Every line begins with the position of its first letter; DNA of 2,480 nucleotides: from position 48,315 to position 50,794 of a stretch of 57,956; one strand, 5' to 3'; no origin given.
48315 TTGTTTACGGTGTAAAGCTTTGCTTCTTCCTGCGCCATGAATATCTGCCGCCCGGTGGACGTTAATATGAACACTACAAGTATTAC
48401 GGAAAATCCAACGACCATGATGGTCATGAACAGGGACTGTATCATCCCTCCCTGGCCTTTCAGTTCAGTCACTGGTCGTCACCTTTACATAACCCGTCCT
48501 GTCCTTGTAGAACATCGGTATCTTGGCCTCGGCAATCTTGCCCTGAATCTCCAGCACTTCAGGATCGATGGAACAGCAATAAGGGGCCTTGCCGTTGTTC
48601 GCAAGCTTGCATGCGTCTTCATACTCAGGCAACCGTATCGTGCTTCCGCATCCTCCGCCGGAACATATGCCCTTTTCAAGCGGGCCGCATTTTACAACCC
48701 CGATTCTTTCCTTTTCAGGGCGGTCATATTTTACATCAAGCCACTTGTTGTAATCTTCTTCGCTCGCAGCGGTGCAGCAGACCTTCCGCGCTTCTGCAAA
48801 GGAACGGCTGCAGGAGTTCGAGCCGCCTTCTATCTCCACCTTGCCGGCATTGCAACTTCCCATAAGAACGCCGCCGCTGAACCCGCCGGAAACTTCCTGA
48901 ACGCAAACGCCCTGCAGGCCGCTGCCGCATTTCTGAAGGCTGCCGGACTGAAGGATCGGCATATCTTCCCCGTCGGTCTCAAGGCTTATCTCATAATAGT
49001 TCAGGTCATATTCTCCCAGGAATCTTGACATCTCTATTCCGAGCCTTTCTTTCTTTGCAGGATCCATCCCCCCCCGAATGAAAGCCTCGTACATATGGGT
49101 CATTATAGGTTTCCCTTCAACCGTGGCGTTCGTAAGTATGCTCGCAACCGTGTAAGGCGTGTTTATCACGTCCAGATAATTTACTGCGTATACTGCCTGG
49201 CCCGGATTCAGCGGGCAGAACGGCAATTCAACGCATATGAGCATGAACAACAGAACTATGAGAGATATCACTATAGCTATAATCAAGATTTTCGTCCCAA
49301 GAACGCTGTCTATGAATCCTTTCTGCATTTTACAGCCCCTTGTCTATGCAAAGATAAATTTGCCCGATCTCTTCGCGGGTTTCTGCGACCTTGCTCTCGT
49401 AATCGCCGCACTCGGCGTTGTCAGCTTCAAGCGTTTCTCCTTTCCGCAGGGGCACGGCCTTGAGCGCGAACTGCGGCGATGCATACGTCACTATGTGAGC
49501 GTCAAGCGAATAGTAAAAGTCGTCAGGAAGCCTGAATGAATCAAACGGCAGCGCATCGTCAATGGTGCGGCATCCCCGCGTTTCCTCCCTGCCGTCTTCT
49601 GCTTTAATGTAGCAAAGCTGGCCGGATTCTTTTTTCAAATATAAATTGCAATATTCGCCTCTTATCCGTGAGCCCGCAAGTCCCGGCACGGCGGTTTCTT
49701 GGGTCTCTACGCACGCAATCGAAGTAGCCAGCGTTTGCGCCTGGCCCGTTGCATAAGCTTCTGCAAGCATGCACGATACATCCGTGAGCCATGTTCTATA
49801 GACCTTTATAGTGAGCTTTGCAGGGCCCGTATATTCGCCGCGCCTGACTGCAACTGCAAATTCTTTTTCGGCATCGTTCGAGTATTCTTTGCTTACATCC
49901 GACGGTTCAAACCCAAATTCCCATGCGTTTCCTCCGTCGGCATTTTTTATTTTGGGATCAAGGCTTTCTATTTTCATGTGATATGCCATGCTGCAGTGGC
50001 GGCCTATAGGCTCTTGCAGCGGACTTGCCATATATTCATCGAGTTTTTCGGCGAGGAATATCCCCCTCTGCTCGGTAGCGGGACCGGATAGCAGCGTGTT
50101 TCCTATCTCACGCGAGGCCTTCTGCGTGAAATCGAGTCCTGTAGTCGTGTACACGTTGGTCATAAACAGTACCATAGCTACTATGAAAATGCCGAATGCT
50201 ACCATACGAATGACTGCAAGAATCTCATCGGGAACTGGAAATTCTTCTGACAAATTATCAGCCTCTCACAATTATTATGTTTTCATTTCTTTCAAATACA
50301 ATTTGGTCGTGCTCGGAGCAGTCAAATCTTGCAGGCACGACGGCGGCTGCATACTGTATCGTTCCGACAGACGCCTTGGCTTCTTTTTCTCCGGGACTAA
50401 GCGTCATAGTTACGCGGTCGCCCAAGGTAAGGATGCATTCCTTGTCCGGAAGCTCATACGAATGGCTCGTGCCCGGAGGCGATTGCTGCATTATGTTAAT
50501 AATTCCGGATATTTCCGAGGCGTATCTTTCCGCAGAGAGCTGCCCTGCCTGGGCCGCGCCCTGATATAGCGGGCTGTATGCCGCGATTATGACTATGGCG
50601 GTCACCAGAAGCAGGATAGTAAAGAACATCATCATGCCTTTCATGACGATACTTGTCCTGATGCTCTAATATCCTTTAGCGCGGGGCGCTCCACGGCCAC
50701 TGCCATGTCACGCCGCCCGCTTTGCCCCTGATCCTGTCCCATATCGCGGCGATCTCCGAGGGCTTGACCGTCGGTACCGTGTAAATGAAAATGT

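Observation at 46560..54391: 13-gene operon of pilin-like or N-terminally anchored Cys-rich proteins, including four 35-50 aa micro-ORFs, with no ATPase, platform or peptidase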

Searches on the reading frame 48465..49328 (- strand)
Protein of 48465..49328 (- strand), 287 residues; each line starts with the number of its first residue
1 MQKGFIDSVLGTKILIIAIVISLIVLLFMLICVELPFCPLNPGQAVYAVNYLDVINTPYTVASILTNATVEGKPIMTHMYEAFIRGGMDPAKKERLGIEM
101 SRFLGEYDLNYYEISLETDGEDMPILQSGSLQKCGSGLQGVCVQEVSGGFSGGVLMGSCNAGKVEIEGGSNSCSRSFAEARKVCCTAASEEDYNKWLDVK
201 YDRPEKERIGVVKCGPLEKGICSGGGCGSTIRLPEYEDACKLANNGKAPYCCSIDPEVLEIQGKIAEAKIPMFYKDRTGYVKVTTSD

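Call 6: search_protein_families(library=pfam, max_evalue=1, proteins=[window:48465-49328:-])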
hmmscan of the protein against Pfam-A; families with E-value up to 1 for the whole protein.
window:48465-49328:- (287 aa): 1 family
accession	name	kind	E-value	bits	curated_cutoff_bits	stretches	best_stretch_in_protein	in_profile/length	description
PF12648.12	TcpE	-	0.3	12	29.9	1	15-83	25-85/100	TcpE family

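Call 7: search_protein_families(library=ncbifam, max_evalue=1, proteins=[window:48465-49328:-])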
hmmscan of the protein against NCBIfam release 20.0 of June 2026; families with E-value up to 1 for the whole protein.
window:48465-49328:- (287 aa): 1 family
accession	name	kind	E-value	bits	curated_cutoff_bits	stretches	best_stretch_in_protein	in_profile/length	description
NF008683.0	PRK11700.1-6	equivalog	0.44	10.2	237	1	10-47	74-107/196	VOC family protein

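Call 77: search_solved_structures(query=A6, max_evalue=10)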
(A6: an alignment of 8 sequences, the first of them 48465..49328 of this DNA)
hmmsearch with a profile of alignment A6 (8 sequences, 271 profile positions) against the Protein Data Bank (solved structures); distinct sequences matched with E-value up to 10: 2.
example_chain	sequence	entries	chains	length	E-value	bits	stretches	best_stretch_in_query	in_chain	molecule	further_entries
2p9q_A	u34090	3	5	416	1.3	11.7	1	146-246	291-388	Phosphoglycerate kinase, testis specific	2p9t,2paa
5wwo_C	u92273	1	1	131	2.2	11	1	85-121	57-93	Protein LTV1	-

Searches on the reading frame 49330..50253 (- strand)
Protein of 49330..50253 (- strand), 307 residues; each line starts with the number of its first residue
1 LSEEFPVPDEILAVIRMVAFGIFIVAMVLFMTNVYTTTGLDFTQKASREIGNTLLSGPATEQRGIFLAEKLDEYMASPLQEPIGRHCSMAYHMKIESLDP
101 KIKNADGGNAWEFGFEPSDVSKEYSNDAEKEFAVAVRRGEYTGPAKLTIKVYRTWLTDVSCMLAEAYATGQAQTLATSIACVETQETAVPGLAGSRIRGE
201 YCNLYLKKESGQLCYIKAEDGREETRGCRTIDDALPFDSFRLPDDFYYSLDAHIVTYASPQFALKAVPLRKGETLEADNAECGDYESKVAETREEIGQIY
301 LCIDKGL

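Call 6: search_protein_families(library=pfam, max_evalue=1, proteins=[window:49330-50253:-])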
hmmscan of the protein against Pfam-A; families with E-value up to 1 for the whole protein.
window:49330-50253:- (307 aa): 2 families
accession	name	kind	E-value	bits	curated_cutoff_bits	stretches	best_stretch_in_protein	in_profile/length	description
PF24602.1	DUF7622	-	0.024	15.1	28.2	1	210-235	23-48/74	Domain of unknown function (DUF7622)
PF16935.10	Hol_Tox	-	0.71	10.2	23.3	0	17-29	10-22/34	Putative Holin-like Toxin (Hol-Tox)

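Call 7: search_protein_families(library=ncbifam, max_evalue=1, proteins=[window:49330-50253:-])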
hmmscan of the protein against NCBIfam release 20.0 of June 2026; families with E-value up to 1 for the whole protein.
window:49330-50253:- (307 aa): 0 families

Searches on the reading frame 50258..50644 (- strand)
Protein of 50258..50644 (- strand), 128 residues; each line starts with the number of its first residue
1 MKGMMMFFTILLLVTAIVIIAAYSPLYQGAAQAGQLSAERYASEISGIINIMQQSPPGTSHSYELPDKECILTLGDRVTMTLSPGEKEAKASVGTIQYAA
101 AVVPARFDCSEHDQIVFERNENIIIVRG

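Call 6: search_protein_families(library=pfam, max_evalue=1, proteins=[window:50258-50644:-])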
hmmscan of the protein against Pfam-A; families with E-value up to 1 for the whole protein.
window:50258-50644:- (128 aa): 0 families

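Call 7: search_protein_families(library=ncbifam, max_evalue=1, proteins=[window:50258-50644:-])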
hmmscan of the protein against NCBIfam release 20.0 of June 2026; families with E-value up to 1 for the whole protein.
window:50258-50644:- (128 aa): 1 family
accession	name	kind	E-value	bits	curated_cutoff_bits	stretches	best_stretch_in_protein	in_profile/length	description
TIGR02209.1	ftsL_broad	equivalog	0.17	11.8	42.45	1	1-42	1-42/85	cell division protein FtsL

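Call 76: search_solved_structures(query=A5, max_evalue=10)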
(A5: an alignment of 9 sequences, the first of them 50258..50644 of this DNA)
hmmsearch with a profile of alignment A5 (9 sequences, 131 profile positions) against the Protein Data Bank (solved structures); distinct sequences matched with E-value up to 10: 3.
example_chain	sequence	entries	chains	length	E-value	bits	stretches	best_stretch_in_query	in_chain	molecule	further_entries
7qep_L1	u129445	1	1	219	0.29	14.2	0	60-101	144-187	60S ribosomal protein L1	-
8bd7_D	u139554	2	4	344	2.2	11.4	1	29-71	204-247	Intraflagellar transport protein 46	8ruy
8pfb_G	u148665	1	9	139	5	10.3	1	10-59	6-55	Type IV pilin PilE1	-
